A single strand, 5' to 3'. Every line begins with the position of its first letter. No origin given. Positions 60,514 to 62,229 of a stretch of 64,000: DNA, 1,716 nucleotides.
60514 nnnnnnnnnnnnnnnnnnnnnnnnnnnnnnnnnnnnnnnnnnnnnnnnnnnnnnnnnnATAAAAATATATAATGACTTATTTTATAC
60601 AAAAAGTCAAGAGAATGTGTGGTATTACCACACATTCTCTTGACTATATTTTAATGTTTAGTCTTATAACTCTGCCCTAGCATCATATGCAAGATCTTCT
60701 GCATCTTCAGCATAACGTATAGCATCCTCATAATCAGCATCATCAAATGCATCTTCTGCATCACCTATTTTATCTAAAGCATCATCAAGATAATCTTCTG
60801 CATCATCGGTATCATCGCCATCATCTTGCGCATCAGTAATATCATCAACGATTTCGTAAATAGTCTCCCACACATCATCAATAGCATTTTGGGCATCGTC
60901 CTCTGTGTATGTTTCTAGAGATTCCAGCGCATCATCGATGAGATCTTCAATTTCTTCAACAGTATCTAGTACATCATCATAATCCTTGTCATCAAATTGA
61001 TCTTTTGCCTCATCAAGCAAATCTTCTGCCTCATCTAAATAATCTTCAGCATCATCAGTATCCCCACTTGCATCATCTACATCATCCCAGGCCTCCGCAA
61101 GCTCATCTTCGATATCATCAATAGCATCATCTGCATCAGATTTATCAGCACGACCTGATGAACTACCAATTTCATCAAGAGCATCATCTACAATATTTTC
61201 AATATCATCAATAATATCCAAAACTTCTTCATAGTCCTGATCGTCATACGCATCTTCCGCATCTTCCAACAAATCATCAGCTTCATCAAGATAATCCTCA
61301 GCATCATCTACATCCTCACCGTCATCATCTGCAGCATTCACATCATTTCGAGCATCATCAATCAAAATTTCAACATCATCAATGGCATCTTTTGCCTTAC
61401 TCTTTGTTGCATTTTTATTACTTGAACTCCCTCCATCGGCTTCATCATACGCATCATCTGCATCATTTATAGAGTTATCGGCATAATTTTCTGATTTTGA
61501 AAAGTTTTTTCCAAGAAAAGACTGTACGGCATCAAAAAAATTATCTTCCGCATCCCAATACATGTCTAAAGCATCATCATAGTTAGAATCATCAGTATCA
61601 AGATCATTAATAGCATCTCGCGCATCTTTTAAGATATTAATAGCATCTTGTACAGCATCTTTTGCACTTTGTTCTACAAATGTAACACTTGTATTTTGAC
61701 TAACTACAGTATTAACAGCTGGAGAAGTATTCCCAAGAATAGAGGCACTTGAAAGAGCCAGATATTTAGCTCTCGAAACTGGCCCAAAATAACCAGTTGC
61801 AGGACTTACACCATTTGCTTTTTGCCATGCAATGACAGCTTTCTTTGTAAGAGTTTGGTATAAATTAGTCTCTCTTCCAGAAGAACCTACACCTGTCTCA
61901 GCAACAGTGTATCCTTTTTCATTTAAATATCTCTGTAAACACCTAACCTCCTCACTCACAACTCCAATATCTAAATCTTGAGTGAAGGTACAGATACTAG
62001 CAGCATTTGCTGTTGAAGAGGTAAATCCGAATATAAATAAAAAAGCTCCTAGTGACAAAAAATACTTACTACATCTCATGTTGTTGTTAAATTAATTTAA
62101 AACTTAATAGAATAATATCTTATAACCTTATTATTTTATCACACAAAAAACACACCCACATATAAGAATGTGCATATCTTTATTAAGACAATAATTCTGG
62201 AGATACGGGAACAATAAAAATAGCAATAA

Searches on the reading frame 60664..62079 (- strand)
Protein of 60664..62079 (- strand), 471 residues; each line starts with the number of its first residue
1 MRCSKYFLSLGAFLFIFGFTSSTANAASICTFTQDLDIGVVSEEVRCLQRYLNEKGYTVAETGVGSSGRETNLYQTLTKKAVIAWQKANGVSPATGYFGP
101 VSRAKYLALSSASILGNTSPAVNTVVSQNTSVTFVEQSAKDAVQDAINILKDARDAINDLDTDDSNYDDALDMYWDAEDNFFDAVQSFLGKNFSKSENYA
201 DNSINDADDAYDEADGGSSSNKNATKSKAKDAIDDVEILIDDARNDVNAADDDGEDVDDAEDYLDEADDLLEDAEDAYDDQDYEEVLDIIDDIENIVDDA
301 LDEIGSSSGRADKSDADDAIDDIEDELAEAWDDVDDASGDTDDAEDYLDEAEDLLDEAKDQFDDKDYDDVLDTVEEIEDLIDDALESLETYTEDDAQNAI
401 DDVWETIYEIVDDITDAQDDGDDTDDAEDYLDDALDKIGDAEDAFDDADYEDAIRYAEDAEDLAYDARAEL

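Call 84: search_protein_families(library=pfam, proteins=[window:60664-62079:-], max_evalue=0.001)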
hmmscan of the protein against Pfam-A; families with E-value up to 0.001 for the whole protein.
window:60664-62079:- (471 aa): 3 families
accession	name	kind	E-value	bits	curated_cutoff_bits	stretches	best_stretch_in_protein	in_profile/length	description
PF14346.11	DUF4398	-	2.4e-08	34.8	27.9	0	413-468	9-63/78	Domain of unknown function (DUF4398)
PF01471.23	PG_binding_1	-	2.5e-08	34.4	23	1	42-100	2-51/57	Putative peptidoglycan binding domain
PF05168.19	HEPN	-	1.8e-05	25.3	22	0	344-371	1-28/117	HEPN domain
